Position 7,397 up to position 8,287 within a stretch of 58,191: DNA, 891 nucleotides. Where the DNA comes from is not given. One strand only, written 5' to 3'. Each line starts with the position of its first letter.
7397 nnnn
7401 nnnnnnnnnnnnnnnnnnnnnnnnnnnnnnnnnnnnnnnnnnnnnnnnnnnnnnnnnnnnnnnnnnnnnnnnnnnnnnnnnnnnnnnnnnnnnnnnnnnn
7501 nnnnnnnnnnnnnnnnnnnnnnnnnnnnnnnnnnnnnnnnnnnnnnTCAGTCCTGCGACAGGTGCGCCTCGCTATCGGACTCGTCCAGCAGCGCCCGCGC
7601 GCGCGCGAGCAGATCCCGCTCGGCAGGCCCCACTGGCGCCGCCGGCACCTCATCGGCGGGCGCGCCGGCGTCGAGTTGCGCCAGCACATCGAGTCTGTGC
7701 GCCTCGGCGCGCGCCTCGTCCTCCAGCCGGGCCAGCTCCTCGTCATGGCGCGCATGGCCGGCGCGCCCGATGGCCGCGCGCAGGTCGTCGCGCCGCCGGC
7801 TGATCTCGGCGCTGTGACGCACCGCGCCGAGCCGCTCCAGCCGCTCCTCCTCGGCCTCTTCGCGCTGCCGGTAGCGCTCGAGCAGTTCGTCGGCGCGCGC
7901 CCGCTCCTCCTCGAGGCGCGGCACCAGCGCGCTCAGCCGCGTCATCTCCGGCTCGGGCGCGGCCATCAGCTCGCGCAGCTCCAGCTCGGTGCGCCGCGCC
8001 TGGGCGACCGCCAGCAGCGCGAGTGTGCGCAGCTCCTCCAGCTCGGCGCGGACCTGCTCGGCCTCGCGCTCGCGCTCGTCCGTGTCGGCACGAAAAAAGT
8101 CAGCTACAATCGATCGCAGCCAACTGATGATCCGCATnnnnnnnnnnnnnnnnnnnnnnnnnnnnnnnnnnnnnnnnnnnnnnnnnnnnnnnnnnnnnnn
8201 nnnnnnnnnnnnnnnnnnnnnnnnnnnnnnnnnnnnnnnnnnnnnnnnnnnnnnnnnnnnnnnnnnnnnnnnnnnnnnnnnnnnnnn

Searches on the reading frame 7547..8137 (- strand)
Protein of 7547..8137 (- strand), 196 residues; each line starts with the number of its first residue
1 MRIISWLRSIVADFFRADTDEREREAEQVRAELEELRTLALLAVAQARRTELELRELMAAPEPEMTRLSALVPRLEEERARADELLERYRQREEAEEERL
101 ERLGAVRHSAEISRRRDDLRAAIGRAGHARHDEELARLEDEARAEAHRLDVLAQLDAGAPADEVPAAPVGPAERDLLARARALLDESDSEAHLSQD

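Call 3: search_protein_families(library=pfam, proteins=[window:7547-8137:-], max_evalue=0.1)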
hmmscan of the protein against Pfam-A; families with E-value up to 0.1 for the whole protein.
window:7547-8137:- (196 aa): 1 family
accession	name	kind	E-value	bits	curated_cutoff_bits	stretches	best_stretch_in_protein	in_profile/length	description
PF12464.13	Mac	-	0.052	14.2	22.1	1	73-101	14-43/53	Maltose acetyltransferase hexapeptide capping motif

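Call 4: search_protein_families(library=ncbifam, proteins=[window:7547-8137:-], max_evalue=0.1)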
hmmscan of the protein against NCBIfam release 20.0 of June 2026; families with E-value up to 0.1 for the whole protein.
window:7547-8137:- (196 aa): 1 family
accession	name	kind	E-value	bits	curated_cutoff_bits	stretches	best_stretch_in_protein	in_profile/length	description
NF000106.1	40850658_otr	exception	0.017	14.2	750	1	76-146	119-183/351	oxytetracycline efflux ABC transporter Otr(C) ATP-binding subunit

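Call 6: search_solved_structures(query=window:7547-8137:-, max_evalue=10, show_alignments=2)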
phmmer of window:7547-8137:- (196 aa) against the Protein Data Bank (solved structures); distinct sequences matched with E-value up to 10: 2.
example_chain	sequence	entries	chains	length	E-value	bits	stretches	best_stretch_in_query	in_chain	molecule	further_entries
3jct_5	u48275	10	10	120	0.39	13.9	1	35-116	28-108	rRNA-processing protein CGR1 | rRNA-processing protein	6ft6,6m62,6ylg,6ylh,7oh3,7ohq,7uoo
7uqz_5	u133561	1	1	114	0.44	13.8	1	35-116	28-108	rRNA-processing protein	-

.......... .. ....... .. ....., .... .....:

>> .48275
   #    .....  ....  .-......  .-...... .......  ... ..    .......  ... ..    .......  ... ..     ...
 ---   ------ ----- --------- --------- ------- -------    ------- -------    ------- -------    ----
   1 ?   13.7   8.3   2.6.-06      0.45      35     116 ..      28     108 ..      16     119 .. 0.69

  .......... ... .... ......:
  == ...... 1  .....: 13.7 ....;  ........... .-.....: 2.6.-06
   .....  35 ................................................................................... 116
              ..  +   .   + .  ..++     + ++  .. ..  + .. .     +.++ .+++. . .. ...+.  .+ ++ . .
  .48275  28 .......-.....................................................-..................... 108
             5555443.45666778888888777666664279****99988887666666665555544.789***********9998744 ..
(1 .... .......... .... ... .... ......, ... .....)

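Call 7: find_homologous_proteins(query=window:7547-8137:-, max_evalue=0.001)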
Query window:7547-8137:- (196 aa): 44 proteins with E <= 0.001 among 8000 candidates.
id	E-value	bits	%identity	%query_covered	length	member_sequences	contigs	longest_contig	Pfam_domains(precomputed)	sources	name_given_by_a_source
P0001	5.5e-107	373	100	100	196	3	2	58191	-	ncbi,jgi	-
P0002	1.1e-80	288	87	95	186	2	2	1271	-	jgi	-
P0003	1.8e-71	258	73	100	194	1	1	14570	-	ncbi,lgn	-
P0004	1.0e-51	193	62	96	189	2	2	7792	-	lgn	-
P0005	3.0e-51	192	64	94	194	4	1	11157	-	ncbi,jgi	-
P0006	4.1e-51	191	62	100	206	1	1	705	-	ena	-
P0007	5.7e-50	188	58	99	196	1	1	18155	-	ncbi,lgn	ncbi:MAG: hypothetical protein AB7Y46_07385 [Armatimonadota bacterium]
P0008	5.9e-50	188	58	99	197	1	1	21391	-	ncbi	ncbi:MAG: hypothetical protein ACP5KN_01435 [Armatimonadota bacterium]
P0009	3.9e-49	185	61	95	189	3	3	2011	-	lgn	-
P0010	5.2e-49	184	59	97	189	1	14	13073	-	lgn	-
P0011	1.5e-48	183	61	95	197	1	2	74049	-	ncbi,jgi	-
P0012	2.0e-48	183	60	97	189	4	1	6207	-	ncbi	-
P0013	5.8e-48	181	57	100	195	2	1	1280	-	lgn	-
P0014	2.2e-46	176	59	95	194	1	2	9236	-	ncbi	ncbi:MAG: hypothetical protein ACOCX2_06455 [Armatimonadota bacterium]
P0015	2.3e-46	176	58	97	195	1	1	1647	-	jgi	-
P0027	1.7e-42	163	58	90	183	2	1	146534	-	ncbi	ncbi:MAG: hypothetical protein ACOX9R_00530 [Armatimonadota bacterium]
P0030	7.1e-42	161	59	92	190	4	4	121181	-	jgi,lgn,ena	jgi:hypothetical protein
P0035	2.5e-41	160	54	95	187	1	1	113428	-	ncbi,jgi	-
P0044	1.9e-23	101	44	94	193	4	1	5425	-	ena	-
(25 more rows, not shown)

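Call 9: search_solved_structures(query=A1, max_evalue=10, show_alignments=3)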
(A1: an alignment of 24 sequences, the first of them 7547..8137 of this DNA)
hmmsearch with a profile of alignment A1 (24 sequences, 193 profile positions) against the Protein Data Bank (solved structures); distinct sequences matched with E-value up to 10: 4.
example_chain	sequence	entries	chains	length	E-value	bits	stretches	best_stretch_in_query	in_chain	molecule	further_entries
4jcs_A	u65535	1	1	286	0.045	16.7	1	80-129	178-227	Enoyl-CoA hydratase/isomerase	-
7p2y_b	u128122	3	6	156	0.19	14.6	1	61-146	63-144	ATP synthase subunit b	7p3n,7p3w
9o19_X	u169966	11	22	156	0.96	12.4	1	52-133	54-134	ATP synthase subunit b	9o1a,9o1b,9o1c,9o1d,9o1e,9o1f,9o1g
3lra_A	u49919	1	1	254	3.3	10.6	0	74-117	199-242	Disks large homolog 1, MAGUK p55 subfamily member 7, Protein lin-7 homolog C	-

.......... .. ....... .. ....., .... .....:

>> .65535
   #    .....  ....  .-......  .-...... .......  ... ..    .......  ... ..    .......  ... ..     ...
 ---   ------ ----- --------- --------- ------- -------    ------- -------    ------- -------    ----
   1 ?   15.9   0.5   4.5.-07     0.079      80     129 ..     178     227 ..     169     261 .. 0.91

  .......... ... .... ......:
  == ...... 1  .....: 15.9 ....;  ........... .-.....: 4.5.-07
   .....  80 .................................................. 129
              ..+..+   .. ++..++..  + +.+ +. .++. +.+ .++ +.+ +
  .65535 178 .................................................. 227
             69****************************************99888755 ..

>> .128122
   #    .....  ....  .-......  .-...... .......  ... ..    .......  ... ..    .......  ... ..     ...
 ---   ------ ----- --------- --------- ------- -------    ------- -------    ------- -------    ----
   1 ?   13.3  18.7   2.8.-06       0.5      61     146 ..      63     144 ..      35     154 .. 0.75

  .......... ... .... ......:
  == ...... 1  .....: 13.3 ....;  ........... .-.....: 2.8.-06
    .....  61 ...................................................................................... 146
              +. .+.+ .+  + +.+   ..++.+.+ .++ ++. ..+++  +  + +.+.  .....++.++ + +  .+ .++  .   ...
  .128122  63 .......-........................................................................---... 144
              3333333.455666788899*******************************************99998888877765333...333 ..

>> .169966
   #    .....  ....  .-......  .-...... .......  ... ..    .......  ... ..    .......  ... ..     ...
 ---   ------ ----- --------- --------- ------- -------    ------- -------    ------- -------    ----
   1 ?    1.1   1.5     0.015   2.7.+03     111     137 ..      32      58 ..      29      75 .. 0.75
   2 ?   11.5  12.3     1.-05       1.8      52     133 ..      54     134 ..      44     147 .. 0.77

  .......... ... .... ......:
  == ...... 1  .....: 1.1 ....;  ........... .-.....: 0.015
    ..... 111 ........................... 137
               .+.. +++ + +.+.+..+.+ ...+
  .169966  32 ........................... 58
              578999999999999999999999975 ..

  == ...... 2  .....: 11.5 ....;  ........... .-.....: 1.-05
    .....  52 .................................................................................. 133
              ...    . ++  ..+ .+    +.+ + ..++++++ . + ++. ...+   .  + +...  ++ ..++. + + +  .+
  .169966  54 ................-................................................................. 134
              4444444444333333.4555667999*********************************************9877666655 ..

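Call 10: search_protein_families(library=pfam, alignment_id=A1, max_evalue=10)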
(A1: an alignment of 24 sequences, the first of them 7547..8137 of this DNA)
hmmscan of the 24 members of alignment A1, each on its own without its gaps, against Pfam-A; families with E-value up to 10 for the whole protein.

A. member 1, window:7547-8137:- (196 aa): 2 families
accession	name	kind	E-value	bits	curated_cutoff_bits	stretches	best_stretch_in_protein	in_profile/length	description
PF12464.13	Mac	-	0.052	14.2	22.1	1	73-101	14-43/53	Maltose acetyltransferase hexapeptide capping motif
PF17380.7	DUF5401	-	2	6.9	25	1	21-135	385-492/721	Family of unknown function (DUF5401)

B. families by the number of members that match (of 24 scanned): 14 families
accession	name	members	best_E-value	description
PF17380.7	DUF5401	3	0.32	Family of unknown function (DUF5401)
PF12464.13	Mac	2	0.0078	Maltose acetyltransferase hexapeptide capping motif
PF19817.4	DUF6300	2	0.023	Family of unknown function (DUF6300)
PF22743.2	PspAA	1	0.05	PspA-Associated protein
PF15914.10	FAM193_C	1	0.16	FAM193 family C-terminal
PF20218.3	DUF6578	1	0.27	Family of unknown function (DUF6578)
PF09304.16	Cortex-I_coil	1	0.28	Cortexillin coiled-coil region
PF14827.12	dCache_3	1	0.43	Double sensory domain of two-component sensor kinase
PF10136.14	SpecificRecomb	1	0.49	Site-specific recombinase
PF21774.3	NagJ_C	1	0.5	Hyaluronidase post-catalytic domain-like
PF14932.11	HAUS-augmin3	1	2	HAUS augmin-like complex subunit 3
PF07743.18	HSCB_C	1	3.3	HSCB C-terminal oligomerisation domain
PF09969.14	DUF2203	1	6.9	Uncharacterized conserved protein (DUF2203)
PF13764.11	E3_UbLigase_R4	1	7.7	E3 ubiquitin-protein ligase UBR4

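Call 11: find_encoding_contigs(protein=P0027, flank=8000, max_places=2)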
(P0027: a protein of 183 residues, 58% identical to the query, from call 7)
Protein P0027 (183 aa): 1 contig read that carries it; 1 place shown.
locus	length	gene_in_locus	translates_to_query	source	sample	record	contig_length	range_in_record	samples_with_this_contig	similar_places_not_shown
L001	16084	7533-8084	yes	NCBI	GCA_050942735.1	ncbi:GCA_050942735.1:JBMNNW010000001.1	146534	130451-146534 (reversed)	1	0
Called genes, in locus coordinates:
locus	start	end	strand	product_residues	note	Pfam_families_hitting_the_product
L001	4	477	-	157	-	PF10604:Polyketide_cyc2, PF08327:AHSA1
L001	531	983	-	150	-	PF19571:ACT_8, PF22629:ACT_AHAS_ss (faint), PF01842:ACT (weak)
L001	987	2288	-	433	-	PF00501:AMP-binding, PF14535:AMP-binding_C_2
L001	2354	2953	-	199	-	PF01558:POR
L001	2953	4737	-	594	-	PF01855:POR_N, PF12837:Fer4_6 (faint), PF02775:TPP_enzyme_C, PF12838:Fer4_7 (weak), PF13237:Fer4_10 (weak), PF14697:Fer4_21, PF00037:Fer4 (weak)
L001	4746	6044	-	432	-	PF00501:AMP-binding, PF14535:AMP-binding_C_2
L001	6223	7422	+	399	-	PF01208:URO-D (weak)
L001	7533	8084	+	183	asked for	-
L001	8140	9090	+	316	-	-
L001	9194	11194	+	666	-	PF01145:Band_7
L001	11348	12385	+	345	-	PF13088:BNR_2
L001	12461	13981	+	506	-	PF04389:Peptidase_M28, PF01546:Peptidase_M20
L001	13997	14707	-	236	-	-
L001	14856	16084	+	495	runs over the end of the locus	PF00884:Sulfatase, PF01663:Phosphodiest (faint), PF16347:SGSH_C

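Call 12: find_encoding_contigs(protein=P0035, flank=8000, max_places=2)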
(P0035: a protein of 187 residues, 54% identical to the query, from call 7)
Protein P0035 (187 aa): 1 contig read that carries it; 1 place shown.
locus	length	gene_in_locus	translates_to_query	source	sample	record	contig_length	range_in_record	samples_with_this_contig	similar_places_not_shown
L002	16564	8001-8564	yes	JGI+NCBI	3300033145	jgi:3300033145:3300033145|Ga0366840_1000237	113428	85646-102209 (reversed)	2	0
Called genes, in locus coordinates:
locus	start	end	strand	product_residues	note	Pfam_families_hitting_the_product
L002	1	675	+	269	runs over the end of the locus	-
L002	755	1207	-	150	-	PF01842:ACT (weak), PF19571:ACT_8, PF22629:ACT_AHAS_ss (faint)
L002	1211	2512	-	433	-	PF00501:AMP-binding, PF14535:AMP-binding_C_2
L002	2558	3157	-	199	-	PF01558:POR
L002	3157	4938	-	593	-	PF01855:POR_N, PF00037:Fer4 (faint), PF12837:Fer4_6 (faint), PF02775:TPP_enzyme_C, PF12838:Fer4_7 (weak), PF13237:Fer4_10 (weak), PF14697:Fer4_21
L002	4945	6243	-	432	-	PF00501:AMP-binding, PF14535:AMP-binding_C_2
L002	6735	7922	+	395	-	PF01208:URO-D (weak)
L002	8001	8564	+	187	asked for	-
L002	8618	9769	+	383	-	-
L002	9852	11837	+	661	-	PF01145:Band_7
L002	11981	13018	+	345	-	PF13088:BNR_2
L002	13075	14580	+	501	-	PF01546:Peptidase_M20, PF04389:Peptidase_M28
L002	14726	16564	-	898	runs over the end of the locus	PF00072:Response_reg, PF00989:PAS, PF13188:PAS_8, PF08447:PAS_3, PF08448:PAS_4, PF13426:PAS_9, PF00989:PAS, PF08448:PAS_4, +13 more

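Call 13: find_encoding_contigs(protein=P0011, flank=8000, max_places=2)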
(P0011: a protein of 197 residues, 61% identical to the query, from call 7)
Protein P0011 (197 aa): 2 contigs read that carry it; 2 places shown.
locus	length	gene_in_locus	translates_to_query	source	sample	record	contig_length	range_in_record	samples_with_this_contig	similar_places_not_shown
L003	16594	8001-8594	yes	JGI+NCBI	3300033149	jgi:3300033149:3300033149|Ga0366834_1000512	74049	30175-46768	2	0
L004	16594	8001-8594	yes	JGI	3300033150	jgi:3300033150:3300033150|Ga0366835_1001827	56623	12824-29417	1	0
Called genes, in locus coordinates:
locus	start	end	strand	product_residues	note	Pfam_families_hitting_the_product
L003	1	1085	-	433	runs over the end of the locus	PF00501:AMP-binding, PF14535:AMP-binding_C_2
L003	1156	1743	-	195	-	PF01558:POR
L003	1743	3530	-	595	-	PF01855:POR_N, PF12797:Fer4_2 (faint), PF12837:Fer4_6 (faint), PF02775:TPP_enzyme_C, PF12838:Fer4_7 (weak), PF13237:Fer4_10 (weak), PF14697:Fer4_21, PF00037:Fer4 (weak)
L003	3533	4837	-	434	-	PF00501:AMP-binding, PF14535:AMP-binding_C_2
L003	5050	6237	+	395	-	PF01208:URO-D (weak)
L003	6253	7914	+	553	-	PF02985:HEAT (faint), PF03130:HEAT_PBS (faint), PF00514:Arm (faint), PF13513:HEAT_EZ (faint), PF13646:HEAT_2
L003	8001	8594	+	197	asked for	-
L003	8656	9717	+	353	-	-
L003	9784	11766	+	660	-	PF01145:Band_7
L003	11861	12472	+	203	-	-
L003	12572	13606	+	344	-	PF13088:BNR_2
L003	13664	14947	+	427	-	PF01546:Peptidase_M20, PF04389:Peptidase_M28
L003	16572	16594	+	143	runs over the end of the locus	PF05198:IF3_N, PF00707:IF3_C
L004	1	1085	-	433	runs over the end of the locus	PF00501:AMP-binding, PF14535:AMP-binding_C_2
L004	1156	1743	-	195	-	PF01558:POR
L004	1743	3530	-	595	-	PF01855:POR_N, PF12797:Fer4_2 (faint), PF12837:Fer4_6 (faint), PF02775:TPP_enzyme_C, PF12838:Fer4_7 (weak), PF13237:Fer4_10 (weak), PF14697:Fer4_21, PF00037:Fer4 (weak)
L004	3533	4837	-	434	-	PF00501:AMP-binding, PF14535:AMP-binding_C_2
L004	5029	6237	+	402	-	PF01208:URO-D (weak)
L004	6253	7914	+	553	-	PF02985:HEAT (faint), PF03130:HEAT_PBS (faint), PF00514:Arm (faint), PF13513:HEAT_EZ (faint), PF13646:HEAT_2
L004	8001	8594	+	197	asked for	-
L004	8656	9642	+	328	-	-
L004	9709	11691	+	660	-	PF01145:Band_7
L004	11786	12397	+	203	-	-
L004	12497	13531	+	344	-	PF13088:BNR_2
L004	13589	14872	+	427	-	PF01546:Peptidase_M20, PF04389:Peptidase_M28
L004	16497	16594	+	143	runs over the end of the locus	PF05198:IF3_N, PF00707:IF3_C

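Call 20: predict_structure(alignment_id=A1)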
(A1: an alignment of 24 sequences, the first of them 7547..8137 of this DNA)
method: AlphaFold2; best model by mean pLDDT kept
length: 196 residues; sequences in the alignment: 24
mean_pLDDT: 81.5   pTM: 0.72
mean pLDDT of the five models: 81.5, 75.0, 74.9, 74.0, 71.1
residues with pLDDT >= 90: 61; 70-90: 105; 50-70: 16; < 50: 14
segments of 3 or more residues with pLDDT < 50: 159-169, 194-196
pLDDT, mean of each block of 10 residues (from residue 1): 80 75 86 92 91 93 89 92 93 90 78 86 82 83 85 66 46 78 81 49
secondary structure, 60 per line:
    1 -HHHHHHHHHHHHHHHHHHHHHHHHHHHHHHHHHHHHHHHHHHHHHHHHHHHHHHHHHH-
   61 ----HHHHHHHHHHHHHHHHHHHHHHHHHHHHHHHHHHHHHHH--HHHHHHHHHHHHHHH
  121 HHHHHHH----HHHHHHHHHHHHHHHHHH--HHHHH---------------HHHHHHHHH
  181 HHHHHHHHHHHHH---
elements in order: H2-59 H65-103 H106-127 H132-149 H152-156 H172-193

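Call 23: find_encoding_contigs(protein=P0044, flank=8000, max_places=2)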
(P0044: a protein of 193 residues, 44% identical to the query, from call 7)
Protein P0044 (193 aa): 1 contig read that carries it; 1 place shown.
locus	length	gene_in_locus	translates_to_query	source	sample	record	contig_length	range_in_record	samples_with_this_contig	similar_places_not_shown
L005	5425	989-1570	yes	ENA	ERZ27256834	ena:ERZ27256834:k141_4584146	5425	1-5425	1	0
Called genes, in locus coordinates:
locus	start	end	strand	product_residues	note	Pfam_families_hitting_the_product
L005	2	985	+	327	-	?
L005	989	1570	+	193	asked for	-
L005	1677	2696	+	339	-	-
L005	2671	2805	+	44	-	-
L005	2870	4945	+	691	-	PF01145:Band_7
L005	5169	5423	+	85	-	?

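Call 24: find_encoding_contigs(protein=P0030, flank=8000, max_places=2)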
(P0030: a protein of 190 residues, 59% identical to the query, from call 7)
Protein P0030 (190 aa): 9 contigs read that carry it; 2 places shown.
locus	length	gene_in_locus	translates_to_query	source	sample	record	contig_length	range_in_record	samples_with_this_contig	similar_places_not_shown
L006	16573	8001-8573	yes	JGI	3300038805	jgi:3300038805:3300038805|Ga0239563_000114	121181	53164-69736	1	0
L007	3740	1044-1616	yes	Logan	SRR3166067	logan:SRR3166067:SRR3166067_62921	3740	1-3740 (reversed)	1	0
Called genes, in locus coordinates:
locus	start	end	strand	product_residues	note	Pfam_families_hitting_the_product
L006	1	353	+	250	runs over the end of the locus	PF02535:Zip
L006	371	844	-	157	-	PF10604:Polyketide_cyc2, PF08327:AHSA1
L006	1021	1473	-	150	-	PF01842:ACT (weak), PF19571:ACT_8, PF22629:ACT_AHAS_ss (faint), PF01842:ACT (weak)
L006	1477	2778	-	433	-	PF00501:AMP-binding, PF14535:AMP-binding_C_2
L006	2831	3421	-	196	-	PF01558:POR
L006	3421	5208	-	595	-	PF01855:POR_N, PF12837:Fer4_6 (faint), PF02775:TPP_enzyme_C, PF12838:Fer4_7 (weak), PF13237:Fer4_10 (faint), PF14697:Fer4_21 (weak), PF00037:Fer4 (weak)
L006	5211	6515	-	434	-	PF00501:AMP-binding, PF14535:AMP-binding_C_2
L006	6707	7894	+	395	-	PF01208:URO-D (weak)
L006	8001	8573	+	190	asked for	-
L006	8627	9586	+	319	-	-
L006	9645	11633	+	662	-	PF01145:Band_7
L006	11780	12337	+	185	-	-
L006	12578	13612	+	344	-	PF13088:BNR_2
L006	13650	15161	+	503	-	PF04389:Peptidase_M28, PF01546:Peptidase_M20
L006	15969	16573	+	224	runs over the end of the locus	PF07963:N_methyl, PF07596:SBP_bac_10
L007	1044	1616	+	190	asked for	-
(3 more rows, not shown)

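Call 26: search_protein_representatives(alignment_id=A1)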
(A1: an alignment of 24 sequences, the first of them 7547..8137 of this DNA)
Query: 24 sequences, 193 profile positions. Proteins with E-value up to 0.001 (for the whole library): 29; up to 1e-10: 25; up to 1e-30: 17. The best 29 are listed.
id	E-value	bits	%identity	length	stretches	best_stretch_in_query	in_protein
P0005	8.1e-72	257.3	-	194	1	1-190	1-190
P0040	7.8e-62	224.8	-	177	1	18-190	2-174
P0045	3.3e-55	203.2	-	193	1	1-189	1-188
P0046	1.3e-46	175.1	-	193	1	1-189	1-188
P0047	5.4e-46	173.1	-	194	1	1-186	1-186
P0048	1.1e-44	168.8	-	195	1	1-187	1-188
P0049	1.2e-44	168.7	-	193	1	1-185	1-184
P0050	4.6e-44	166.8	-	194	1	1-185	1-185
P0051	3.3e-41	157.5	-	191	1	1-186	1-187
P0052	6.2e-41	156.6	-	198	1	1-185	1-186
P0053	8.4e-40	152.9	-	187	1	1-191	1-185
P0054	2.0e-37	145.1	-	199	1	1-187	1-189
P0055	2.7e-37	144.7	-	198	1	2-188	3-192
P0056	5.6e-37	143.7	-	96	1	1-96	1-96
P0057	4.3e-36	140.8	-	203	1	1-186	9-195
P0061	3.4e-29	118.3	-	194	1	25-187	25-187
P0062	5.3e-29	117.7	-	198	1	1-189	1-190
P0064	6.2e-25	104.4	-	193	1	1-189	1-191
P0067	6.0e-21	91.4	-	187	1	1-174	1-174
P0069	2.1e-09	53.7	-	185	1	1-183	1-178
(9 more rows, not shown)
